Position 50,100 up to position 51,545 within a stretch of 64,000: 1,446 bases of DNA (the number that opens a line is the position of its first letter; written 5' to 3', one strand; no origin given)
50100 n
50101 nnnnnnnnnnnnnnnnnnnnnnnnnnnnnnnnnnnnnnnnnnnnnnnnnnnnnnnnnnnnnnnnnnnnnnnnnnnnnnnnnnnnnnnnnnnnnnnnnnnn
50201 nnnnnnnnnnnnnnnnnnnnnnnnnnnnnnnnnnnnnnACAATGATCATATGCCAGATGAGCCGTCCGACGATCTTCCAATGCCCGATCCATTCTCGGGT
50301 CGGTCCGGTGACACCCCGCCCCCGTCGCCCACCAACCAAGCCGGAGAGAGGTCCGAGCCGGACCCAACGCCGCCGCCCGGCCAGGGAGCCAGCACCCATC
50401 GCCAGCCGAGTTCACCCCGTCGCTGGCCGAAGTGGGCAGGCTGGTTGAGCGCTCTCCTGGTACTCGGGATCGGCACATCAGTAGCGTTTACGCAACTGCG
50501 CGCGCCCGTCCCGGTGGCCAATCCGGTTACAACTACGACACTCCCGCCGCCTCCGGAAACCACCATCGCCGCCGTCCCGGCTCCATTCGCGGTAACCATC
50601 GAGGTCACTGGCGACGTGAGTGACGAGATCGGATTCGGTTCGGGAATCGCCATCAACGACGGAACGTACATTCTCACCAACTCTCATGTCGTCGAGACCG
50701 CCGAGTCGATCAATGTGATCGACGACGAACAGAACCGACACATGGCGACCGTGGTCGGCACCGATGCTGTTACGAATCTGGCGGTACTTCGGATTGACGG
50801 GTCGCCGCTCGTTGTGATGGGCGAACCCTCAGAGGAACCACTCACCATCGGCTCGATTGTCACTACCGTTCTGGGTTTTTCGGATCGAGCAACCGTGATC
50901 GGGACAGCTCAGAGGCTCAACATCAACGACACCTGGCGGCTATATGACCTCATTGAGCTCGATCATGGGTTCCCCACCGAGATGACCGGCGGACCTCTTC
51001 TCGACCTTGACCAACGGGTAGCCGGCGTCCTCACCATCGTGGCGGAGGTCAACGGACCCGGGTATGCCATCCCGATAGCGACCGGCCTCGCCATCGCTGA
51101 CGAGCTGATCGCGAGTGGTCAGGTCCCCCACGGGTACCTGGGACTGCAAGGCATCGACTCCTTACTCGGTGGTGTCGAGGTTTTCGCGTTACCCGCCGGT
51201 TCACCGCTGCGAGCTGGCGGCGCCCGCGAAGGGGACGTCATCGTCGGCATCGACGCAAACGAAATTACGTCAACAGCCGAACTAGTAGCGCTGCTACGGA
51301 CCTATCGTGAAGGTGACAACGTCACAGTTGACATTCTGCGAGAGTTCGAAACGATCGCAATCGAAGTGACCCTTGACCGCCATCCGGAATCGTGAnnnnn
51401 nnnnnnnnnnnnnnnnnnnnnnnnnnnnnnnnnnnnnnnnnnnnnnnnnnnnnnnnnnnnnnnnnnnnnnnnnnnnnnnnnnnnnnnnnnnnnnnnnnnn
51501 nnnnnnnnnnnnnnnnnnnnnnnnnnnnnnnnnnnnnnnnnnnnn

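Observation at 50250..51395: HtrA-like PDZ protein with apparently degenerate catalytic triad, co-transcribed with a conserved hypothetical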

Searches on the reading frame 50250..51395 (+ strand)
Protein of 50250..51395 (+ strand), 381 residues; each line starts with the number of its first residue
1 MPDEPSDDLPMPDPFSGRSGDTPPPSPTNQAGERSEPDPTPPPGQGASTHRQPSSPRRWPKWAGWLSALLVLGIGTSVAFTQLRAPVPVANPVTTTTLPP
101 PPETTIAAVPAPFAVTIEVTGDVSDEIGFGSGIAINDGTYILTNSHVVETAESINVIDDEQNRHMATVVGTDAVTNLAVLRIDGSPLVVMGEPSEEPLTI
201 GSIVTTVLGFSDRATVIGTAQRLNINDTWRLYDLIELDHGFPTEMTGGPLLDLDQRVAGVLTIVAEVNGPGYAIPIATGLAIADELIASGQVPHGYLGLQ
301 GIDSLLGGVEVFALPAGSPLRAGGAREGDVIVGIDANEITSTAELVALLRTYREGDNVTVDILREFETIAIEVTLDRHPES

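Call 4: search_solved_structures(query=window:50250-51395:+, max_evalue=0.001, show_alignments=3)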
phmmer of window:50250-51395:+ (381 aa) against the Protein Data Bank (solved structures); distinct sequences matched with E-value up to 0.001: 95 (the best 60 are shown).
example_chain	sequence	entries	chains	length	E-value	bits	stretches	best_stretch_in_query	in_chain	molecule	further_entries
22kg_A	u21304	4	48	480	1.5e-26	96.4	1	126-374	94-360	Probable periplasmic serine endoprotease DegP-like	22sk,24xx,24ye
5zvj_A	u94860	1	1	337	4.1e-23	85.2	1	101-374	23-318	Serine protease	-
7w24_A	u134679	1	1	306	4.2e-23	85.1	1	104-374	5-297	Probable serine protease HtrA1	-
6ieo_A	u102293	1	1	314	4.5e-23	85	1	104-375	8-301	Probable serine protease HtrA (DEGP protein)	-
7w4r_A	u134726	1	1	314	4.9e-23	84.9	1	104-375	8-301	Probable serine protease HtrA1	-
7w23_A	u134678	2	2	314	5.4e-23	84.8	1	104-375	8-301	Probable serine protease HtrA1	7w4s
7w21_A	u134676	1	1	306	5.7e-23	84.7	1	104-374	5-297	Probable serine protease HtrA1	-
7vz0_A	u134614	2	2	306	5.7e-23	84.7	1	104-374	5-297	Probable serine protease HtrA1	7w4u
7vyz_A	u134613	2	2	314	8.5e-23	84.1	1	104-375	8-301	Probable serine protease HtrA1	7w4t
7w4v_A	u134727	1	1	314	9.8e-23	83.9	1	104-375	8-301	Probable serine protease HtrA1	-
7w25_A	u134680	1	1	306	1.1e-22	83.7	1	104-374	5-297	Probable serine protease HtrA1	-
7w22_A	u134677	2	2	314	1.2e-22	83.7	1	104-375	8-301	Probable serine protease HtrA1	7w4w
4a8a_A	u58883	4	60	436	3.7e-22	82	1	128-378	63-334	PERIPLASMIC PH-DEPENDENT SERINE ENDOPROTEASE DEGQ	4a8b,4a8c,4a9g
7xs0_A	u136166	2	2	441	1.3e-20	76.9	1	127-376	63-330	Periplasmic serine endoprotease DegP-like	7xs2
5y2d_A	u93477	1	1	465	1.7e-20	76.6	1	127-376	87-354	Periplasmic serine endoprotease DegP-like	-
3gcn_A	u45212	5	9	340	3.3e-16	62.4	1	128-380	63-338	Protease degS | DegS protease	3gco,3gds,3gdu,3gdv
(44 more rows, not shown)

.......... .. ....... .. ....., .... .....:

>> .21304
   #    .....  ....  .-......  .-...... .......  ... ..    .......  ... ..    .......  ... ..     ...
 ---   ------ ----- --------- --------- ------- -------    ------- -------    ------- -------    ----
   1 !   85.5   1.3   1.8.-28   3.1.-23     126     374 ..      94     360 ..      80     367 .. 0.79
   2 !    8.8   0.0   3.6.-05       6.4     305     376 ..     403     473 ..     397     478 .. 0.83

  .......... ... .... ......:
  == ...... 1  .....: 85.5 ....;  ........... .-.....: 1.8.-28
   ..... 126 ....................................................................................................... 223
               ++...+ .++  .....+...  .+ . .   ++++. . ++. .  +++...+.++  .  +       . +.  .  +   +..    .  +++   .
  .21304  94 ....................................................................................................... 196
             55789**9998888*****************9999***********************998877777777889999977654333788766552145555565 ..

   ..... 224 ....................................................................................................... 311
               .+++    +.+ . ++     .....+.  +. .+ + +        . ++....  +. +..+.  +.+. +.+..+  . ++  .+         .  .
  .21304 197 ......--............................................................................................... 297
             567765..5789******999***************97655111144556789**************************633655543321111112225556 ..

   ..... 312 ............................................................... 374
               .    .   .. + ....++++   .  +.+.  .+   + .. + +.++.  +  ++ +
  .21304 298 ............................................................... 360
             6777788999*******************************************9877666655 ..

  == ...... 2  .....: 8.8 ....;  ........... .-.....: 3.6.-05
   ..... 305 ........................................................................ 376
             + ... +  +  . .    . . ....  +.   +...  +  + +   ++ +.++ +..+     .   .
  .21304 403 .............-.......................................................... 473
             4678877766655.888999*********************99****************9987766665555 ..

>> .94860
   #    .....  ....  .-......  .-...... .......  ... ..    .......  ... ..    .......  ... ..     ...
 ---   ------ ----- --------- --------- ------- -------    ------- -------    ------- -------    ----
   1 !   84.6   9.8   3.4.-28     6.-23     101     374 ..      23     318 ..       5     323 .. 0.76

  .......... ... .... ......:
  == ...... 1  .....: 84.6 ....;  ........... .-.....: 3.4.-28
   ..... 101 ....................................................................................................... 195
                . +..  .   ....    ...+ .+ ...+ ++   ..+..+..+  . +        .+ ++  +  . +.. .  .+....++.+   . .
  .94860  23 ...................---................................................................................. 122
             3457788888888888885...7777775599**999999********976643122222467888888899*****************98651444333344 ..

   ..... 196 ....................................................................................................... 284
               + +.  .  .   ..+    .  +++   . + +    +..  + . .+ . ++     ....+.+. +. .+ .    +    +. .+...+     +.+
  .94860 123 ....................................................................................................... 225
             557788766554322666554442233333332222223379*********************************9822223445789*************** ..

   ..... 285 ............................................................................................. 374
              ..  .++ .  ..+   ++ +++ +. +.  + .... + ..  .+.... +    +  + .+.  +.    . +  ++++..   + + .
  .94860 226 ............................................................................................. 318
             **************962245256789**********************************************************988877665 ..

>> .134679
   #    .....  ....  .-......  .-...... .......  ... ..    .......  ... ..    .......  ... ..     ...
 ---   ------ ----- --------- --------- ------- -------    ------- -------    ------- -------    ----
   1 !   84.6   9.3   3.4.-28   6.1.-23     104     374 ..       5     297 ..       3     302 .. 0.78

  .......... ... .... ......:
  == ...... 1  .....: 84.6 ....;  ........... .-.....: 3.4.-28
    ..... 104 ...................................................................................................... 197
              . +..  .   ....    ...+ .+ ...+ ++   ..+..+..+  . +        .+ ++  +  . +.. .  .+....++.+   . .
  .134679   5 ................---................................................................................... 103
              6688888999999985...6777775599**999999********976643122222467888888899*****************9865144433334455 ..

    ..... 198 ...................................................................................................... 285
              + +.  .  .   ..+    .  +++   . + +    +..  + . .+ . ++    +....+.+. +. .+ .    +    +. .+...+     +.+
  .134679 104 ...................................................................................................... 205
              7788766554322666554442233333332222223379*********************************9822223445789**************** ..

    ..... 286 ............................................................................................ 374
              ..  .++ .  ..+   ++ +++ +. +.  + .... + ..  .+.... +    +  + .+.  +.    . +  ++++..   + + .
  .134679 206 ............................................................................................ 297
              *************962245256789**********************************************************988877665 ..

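Call 5: search_protein_families(library=pfam, proteins=[window:50250-51395:+], max_evalue=0.01)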
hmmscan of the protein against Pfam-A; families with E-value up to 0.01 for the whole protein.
window:50250-51395:+ (381 aa): 4 families
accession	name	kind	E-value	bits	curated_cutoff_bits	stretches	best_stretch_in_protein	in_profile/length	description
PF13365.12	Trypsin_2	-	3.5e-14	54.2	27.6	1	130-260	1-144/144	Trypsin-like peptidase domain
PF13180.12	PDZ_2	-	3.7e-09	37.2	27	1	306-375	12-80/80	PDZ domain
PF17820.7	PDZ_6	-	5.3e-06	26.5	27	1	316-364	7-54/54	PDZ domain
PF00089.32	Trypsin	-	0.00029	21.1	20.6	0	112-163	13-59/220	Trypsin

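Call 7: search_protein_families(library=ncbifam, proteins=[window:50250-51395:+], max_evalue=0.001)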
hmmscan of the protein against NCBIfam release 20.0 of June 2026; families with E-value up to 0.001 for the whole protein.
window:50250-51395:+ (381 aa): 14 families
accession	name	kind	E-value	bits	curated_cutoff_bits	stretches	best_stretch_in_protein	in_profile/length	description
NF047968.1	SerProtHtrA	equivalog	9.2e-35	120.6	470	1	124-375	83-357/357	serine protease HtrA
TIGR02037.1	degP_htrA_DO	subfamily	4.9e-34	118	416.2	1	127-379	59-331/434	Do family serine endopeptidase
NF041521.1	HhoA_HhoB_HtrA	equivalog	1.5e-31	110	450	2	125-301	54-238/335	HhoA/HhoB/HtrA family serine endopeptidase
NF008147.1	PRK10898.1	equivalog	3.1e-26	92.3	408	1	127-379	77-351/352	outer membrane-stress sensor serine endopeptidase DegS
TIGR02038.1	protease_degS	equivalog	4.7e-26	91.7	422.95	1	128-378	78-349/351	outer membrane-stress sensor serine endopeptidase DegS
NF007526.1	PRK10139.1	equivalog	4.8e-23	81.6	756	1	128-378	91-362/456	serine endoprotease DegQ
NF050055.1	SerProtHtrAMycob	equivalog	1.1e-22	80.7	800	1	105-374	206-497/502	serine protease HtrA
NF008189.1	PRK10942.1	equivalog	1.1e-15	57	720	1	129-377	114-383/477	serine endoprotease DegP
NF053637.1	SerProtHtrAspr2045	equivalog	9.2e-11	41.3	650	2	246-376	236-387/394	serine protease HtrA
NF033740.0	MarP_fam_protase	equivalog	2.9e-10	39.7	250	1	98-197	179-278/390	MarP family serine protease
NF040960.1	MamE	equivalog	9e-09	34.4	800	2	125-191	121-191/659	magnetosome formation protease MamE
NF040961.1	MamO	equivalog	7.2e-06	24.6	800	1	103-275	76-256/648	magnetosome protein MamO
NF041199.1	trx7_PDZ_seleno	equivalog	0.00013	21.1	300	1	319-374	332-389/390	Trx7/PDZ domain-containing (seleno)protein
NF041515.1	GspC_delta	equivalog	0.00056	19.7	150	0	308-374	243-309/311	type II secretion system protein GspC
